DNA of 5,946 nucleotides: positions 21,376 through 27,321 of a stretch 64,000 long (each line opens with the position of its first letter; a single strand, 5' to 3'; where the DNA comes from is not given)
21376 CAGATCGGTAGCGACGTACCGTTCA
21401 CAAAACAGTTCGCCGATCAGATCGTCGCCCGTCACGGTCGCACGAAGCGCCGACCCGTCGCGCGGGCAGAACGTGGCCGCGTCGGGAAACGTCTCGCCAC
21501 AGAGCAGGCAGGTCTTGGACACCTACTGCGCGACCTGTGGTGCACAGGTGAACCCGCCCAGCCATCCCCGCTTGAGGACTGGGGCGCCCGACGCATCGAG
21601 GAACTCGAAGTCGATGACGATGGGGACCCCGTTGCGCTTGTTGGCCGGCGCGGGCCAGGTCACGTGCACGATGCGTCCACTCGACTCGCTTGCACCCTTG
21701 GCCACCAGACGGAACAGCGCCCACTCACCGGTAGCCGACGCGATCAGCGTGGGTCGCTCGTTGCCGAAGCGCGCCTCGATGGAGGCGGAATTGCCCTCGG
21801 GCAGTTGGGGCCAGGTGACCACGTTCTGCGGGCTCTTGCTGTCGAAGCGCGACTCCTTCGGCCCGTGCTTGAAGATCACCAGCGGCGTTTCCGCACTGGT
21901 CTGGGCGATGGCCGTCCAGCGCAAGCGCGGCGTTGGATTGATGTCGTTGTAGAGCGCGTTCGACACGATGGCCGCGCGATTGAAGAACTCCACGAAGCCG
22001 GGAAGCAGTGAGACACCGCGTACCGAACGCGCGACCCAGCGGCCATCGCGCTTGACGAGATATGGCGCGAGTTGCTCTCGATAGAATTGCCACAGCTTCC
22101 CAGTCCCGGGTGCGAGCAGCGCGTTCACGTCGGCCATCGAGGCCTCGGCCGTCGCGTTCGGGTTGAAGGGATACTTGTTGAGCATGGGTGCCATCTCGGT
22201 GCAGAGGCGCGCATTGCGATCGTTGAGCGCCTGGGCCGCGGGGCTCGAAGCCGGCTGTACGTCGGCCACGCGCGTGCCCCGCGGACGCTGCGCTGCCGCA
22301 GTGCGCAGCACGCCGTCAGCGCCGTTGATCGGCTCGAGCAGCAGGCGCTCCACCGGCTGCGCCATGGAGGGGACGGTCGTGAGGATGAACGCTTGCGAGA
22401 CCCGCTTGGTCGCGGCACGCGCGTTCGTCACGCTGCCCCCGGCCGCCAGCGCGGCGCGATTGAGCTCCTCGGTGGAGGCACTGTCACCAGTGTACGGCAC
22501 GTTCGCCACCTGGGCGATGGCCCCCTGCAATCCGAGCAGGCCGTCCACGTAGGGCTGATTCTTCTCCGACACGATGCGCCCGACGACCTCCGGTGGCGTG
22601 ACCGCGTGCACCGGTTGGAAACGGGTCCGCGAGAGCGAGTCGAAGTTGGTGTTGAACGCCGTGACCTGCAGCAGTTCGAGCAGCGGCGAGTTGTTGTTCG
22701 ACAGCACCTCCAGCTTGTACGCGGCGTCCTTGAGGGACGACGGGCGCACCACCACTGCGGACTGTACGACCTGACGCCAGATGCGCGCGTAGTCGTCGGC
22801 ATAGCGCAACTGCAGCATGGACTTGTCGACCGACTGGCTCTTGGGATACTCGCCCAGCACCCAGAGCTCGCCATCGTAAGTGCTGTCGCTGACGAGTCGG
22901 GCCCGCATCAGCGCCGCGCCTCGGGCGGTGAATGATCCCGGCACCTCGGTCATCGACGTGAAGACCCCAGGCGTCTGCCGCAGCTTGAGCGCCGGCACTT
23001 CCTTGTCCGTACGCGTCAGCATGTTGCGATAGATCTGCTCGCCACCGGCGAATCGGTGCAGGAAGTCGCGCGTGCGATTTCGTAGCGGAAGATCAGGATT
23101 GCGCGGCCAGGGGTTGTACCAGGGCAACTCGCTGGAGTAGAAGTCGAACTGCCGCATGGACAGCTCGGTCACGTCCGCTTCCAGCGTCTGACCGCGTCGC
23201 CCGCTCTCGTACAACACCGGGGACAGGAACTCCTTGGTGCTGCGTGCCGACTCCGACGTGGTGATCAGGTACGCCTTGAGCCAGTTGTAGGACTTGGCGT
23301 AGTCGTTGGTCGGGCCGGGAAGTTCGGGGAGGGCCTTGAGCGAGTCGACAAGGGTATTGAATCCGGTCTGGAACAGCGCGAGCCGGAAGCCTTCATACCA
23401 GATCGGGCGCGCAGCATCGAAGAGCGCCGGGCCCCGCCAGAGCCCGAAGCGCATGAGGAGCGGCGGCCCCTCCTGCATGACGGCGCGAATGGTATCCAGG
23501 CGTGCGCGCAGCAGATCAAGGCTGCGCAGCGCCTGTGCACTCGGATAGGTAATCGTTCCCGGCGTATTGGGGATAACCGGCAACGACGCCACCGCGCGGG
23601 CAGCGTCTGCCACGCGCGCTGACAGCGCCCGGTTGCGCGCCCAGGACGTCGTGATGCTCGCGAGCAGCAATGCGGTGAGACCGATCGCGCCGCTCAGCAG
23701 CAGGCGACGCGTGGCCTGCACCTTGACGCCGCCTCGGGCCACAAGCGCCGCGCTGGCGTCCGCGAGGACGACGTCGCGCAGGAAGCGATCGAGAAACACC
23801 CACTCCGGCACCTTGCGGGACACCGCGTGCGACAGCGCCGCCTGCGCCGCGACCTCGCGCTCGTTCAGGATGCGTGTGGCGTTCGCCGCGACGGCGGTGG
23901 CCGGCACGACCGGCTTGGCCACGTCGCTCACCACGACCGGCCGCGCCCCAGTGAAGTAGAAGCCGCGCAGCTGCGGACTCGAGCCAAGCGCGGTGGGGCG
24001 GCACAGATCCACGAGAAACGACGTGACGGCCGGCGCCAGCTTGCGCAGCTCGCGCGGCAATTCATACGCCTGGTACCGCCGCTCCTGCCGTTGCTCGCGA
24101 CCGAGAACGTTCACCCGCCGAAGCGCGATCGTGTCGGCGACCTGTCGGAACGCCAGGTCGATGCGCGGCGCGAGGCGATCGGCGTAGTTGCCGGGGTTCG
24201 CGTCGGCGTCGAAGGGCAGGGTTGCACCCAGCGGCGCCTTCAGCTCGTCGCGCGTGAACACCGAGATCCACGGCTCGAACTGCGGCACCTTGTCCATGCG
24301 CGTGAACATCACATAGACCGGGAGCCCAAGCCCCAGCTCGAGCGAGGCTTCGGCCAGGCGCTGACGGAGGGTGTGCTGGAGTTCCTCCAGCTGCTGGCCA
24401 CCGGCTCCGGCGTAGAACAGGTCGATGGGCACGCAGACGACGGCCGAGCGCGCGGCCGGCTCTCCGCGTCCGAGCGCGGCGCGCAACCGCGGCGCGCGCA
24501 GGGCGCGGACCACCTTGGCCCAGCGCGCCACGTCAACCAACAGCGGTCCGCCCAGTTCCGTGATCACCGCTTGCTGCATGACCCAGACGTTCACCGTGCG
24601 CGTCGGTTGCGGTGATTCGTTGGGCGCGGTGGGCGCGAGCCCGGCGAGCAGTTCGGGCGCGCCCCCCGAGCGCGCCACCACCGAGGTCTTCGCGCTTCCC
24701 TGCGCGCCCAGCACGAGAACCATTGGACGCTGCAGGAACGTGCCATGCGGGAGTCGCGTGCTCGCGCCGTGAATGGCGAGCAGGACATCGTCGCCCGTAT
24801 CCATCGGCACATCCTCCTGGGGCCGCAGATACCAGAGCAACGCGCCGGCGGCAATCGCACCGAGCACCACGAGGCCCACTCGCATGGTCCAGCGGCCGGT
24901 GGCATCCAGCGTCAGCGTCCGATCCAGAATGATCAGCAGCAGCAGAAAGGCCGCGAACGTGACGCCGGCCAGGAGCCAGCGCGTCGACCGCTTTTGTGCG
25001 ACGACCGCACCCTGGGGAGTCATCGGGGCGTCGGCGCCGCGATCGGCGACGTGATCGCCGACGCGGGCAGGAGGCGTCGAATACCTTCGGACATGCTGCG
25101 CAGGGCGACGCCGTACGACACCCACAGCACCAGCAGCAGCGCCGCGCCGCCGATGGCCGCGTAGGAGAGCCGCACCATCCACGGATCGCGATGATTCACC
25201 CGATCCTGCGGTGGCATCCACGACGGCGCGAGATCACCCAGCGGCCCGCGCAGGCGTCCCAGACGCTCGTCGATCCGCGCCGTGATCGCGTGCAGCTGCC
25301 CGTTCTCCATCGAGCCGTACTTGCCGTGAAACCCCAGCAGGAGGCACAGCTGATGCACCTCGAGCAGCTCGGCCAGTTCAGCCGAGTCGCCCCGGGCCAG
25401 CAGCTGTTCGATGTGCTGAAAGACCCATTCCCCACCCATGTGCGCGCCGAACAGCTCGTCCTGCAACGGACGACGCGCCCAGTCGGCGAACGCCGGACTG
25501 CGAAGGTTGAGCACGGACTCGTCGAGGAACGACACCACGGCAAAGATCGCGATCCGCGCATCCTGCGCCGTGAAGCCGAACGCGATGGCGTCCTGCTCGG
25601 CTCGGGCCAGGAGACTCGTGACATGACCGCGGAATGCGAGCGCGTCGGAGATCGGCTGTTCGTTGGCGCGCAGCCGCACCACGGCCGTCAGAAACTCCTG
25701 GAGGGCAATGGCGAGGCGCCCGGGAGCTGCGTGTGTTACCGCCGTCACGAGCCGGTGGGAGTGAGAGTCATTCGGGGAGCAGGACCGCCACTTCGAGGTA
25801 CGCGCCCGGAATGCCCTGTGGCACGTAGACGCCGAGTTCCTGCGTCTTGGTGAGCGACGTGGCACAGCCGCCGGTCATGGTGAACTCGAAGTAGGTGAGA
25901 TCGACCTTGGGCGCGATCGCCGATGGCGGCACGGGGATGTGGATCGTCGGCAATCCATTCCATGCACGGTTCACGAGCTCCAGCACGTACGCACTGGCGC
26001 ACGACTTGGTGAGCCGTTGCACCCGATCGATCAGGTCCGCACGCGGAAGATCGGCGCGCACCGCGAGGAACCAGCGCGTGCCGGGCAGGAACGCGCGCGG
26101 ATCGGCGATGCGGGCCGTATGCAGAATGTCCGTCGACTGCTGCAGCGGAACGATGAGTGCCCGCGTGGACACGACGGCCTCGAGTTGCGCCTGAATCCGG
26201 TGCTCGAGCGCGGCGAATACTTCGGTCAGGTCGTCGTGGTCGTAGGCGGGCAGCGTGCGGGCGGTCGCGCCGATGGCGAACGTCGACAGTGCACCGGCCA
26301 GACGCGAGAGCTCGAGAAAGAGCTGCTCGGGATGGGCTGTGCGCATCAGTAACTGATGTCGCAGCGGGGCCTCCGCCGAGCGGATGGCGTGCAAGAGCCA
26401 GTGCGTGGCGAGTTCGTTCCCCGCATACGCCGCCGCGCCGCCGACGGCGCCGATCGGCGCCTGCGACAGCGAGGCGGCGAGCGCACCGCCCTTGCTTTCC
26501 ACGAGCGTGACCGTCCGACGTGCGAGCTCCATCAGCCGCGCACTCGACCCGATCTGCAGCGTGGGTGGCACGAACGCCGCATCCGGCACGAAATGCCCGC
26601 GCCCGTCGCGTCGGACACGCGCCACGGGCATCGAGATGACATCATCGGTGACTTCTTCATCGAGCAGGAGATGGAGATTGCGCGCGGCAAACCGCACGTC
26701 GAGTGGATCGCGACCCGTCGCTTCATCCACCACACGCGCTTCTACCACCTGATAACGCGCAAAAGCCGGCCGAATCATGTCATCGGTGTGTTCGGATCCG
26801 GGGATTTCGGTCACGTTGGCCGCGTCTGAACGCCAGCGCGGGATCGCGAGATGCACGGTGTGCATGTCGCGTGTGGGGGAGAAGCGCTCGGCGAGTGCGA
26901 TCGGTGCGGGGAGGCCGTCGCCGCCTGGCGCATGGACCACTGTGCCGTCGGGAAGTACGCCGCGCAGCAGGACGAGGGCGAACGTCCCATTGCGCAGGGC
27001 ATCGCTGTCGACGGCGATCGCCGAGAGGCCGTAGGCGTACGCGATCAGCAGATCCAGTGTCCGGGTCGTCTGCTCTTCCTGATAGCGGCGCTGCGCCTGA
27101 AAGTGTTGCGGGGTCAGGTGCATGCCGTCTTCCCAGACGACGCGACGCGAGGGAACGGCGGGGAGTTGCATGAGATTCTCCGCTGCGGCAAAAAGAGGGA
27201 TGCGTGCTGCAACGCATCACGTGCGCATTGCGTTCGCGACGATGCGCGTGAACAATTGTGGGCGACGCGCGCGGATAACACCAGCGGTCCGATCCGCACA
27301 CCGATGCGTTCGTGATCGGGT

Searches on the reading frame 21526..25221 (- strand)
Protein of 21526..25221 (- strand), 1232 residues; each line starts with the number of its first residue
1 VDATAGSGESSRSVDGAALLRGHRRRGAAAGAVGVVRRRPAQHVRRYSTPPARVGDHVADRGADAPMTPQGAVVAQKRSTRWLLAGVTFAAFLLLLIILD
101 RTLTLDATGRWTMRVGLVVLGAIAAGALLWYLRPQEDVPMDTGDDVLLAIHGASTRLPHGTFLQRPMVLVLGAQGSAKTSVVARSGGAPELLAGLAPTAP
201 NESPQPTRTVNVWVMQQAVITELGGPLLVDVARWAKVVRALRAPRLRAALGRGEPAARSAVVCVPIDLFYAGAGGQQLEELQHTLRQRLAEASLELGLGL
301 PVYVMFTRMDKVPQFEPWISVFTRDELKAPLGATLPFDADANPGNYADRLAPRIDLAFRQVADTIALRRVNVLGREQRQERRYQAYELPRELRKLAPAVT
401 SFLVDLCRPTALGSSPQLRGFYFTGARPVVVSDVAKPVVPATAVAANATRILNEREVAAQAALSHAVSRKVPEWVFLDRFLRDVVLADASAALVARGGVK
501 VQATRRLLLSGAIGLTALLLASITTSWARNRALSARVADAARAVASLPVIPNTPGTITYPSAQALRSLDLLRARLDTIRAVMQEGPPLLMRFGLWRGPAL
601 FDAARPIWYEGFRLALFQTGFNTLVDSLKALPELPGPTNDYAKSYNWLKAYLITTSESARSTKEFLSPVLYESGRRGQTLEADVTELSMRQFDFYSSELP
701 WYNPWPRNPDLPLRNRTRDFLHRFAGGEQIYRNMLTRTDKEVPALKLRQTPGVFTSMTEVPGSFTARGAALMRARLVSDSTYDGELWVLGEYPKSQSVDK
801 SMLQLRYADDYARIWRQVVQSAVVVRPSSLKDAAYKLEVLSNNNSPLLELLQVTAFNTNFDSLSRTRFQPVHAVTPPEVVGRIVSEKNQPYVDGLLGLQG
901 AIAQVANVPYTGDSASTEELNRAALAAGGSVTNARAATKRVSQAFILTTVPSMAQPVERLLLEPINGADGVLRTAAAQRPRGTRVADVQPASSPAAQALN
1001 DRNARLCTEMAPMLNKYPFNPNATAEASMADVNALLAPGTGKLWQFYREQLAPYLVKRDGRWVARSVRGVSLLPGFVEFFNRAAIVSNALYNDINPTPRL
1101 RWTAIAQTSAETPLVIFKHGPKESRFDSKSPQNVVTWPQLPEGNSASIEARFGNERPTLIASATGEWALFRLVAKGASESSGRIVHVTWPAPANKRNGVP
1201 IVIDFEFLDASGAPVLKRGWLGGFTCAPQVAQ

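Call 5: search_protein_families(library=pfam, proteins=[window:21526-25221:-], max_evalue=1)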
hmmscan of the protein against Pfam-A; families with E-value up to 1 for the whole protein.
window:21526-25221:- (1232 aa): 4 families
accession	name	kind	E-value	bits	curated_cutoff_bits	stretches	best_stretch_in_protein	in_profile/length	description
PF06761.17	IcmF-related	-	1.4e-36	127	27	1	566-858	2-307/308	Intracellular multiplication and human macrophage-killing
PF14331.11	IcmF-related_N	-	6.8e-35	121.1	25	1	233-507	7-250/259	IcmF-related N-terminal domain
PF21070.2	IcmF_helical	-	5.5e-08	33.4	24.1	1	994-1093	1-103/106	Type VI secretion protein IcmF helical domain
PF06744.18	IcmF_C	-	9.6e-06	26.2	26.7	1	1133-1180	34-81/106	Type VI secretion protein IcmF C2-like domain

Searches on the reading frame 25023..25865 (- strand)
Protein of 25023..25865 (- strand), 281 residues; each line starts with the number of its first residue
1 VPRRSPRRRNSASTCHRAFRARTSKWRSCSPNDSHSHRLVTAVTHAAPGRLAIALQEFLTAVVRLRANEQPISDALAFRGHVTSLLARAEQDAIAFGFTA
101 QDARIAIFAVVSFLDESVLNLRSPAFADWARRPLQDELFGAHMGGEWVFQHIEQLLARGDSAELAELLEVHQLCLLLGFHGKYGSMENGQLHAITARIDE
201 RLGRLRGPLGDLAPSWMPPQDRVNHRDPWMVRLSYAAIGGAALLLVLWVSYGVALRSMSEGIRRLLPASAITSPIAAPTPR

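Call 5: search_protein_families(library=pfam, proteins=[window:25023-25865:-], max_evalue=1)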
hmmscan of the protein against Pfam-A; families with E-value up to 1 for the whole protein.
window:25023-25865:- (281 aa): 1 family
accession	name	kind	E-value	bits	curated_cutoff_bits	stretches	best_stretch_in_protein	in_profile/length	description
PF09850.14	DotU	-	1.1e-43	149.7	27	1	52-251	3-202/205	Type VI secretion system protein DotU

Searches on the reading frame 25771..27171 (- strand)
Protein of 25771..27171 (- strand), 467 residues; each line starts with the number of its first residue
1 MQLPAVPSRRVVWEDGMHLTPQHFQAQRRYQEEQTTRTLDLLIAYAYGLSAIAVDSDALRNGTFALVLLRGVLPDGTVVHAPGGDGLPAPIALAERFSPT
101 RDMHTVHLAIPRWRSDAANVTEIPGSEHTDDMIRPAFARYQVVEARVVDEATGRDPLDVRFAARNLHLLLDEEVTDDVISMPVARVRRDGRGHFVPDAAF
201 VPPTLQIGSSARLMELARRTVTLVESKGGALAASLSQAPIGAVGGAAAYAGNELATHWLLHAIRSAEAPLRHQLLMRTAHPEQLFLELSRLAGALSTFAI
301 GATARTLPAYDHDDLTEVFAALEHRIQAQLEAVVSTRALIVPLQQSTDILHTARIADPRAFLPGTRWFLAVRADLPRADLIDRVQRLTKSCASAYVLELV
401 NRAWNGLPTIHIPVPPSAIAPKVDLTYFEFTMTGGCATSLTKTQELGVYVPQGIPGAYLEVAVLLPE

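Call 5: search_protein_families(library=pfam, proteins=[window:25771-27171:-], max_evalue=1)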
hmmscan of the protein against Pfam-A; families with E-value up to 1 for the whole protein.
window:25771-27171:- (467 aa): 2 families
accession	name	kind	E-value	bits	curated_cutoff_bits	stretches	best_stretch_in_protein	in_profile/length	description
PF05936.17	T6SS_VasE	-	3.2e-113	379.2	23.4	1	23-462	1-427/429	Bacterial Type VI secretion, VC_A0110, EvfL, ImpJ, VasE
PF07624.16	PSD2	-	0.22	11.7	25.8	0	291-337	26-72/74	Protein of unknown function (DUF1585)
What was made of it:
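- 25768..27171 (-): tssK paralogue 1, divergent from X, first gene of tssK1-tssL-tssM-kinase. PF05936 E=3.2e-113 (call 5).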
